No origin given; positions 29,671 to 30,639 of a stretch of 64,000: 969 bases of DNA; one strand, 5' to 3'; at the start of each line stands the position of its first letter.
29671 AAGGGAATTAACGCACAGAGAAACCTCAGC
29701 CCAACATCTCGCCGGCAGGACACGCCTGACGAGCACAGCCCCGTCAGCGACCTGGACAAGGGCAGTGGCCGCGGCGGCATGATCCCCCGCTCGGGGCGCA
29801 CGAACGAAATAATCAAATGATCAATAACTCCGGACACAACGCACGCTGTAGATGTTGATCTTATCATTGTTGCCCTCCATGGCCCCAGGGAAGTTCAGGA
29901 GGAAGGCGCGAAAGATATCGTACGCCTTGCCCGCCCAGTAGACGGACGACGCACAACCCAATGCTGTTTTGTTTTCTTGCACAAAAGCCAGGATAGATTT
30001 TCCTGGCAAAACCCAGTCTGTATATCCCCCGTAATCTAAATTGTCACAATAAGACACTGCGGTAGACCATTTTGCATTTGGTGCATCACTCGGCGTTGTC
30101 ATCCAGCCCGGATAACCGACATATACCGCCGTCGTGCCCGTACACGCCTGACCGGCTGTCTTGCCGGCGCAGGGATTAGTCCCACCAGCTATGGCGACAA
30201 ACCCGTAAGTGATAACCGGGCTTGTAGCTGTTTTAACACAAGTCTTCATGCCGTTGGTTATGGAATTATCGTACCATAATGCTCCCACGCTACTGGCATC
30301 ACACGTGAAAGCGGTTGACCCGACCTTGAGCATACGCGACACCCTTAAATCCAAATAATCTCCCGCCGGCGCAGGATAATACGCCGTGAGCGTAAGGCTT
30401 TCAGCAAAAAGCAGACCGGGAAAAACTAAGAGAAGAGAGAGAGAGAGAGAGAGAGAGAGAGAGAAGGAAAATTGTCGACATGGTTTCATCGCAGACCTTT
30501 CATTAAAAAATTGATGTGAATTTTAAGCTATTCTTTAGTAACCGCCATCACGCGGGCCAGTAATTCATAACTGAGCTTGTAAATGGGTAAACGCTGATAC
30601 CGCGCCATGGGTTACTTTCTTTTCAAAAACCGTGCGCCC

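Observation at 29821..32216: Tandem triplet of DUF1566 secreted proteins whose signal-peptide codons are a (GA)n microsatellite - candidate translational phase variation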

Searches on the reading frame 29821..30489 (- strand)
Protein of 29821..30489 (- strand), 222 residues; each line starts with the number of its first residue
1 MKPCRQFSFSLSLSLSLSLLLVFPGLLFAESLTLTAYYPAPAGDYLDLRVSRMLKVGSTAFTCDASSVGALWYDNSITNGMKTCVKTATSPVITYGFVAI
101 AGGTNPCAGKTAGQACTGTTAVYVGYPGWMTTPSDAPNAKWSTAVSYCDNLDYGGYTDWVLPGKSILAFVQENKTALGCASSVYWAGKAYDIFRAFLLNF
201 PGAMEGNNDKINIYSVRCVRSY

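Call 5: search_protein_families(library=pfam, proteins=[window:29821-30489:-], max_evalue=0.1)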
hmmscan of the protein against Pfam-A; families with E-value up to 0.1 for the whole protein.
window:29821-30489:- (222 aa): 1 family
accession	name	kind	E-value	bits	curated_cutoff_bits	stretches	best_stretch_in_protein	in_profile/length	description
PF07603.17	Lcl_C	-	2.4e-07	31.5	34.9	1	129-220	12-117/117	Lcl C-terminal domain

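Call 6: search_protein_families(library=ncbifam, proteins=[window:29821-30489:-], max_evalue=0.1)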
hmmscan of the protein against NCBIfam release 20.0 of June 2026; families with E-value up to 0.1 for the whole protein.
window:29821-30489:- (222 aa): 0 families

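Call 23: list_cluster_members(proteins=[P0001, P0002, P0003, P0004, P0005, P0006, window:29821-30489:-, window:30681-31367:-, window:31559-32089:-])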
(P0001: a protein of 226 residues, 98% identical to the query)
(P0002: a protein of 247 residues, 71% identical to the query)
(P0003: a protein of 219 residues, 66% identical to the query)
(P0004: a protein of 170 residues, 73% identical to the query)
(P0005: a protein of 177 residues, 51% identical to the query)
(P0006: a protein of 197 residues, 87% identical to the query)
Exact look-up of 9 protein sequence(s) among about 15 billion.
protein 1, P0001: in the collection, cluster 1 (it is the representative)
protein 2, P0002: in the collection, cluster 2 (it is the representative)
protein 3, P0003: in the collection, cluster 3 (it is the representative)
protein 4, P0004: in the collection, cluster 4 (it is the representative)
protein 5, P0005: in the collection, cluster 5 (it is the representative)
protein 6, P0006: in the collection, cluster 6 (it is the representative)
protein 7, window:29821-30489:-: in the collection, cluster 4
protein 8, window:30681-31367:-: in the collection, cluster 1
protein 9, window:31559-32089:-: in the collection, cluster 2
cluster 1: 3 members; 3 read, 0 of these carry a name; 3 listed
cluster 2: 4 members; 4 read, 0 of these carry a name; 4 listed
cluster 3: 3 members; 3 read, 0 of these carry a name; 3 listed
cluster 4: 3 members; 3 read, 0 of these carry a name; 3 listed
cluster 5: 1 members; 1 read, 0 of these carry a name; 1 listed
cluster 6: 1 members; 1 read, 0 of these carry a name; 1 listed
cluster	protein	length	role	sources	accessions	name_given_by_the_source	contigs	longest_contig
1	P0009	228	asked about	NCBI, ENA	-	-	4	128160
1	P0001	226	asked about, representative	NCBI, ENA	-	-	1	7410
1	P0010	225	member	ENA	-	-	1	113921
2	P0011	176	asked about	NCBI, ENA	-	-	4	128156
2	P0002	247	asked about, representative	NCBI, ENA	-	-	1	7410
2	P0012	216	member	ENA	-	-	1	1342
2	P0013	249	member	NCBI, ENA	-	-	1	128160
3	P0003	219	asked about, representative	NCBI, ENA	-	-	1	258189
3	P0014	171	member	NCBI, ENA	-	-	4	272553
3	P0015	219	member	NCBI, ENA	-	-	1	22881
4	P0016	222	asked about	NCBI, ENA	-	-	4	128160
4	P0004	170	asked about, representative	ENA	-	-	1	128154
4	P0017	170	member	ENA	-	-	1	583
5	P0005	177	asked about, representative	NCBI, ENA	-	-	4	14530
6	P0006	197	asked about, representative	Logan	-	-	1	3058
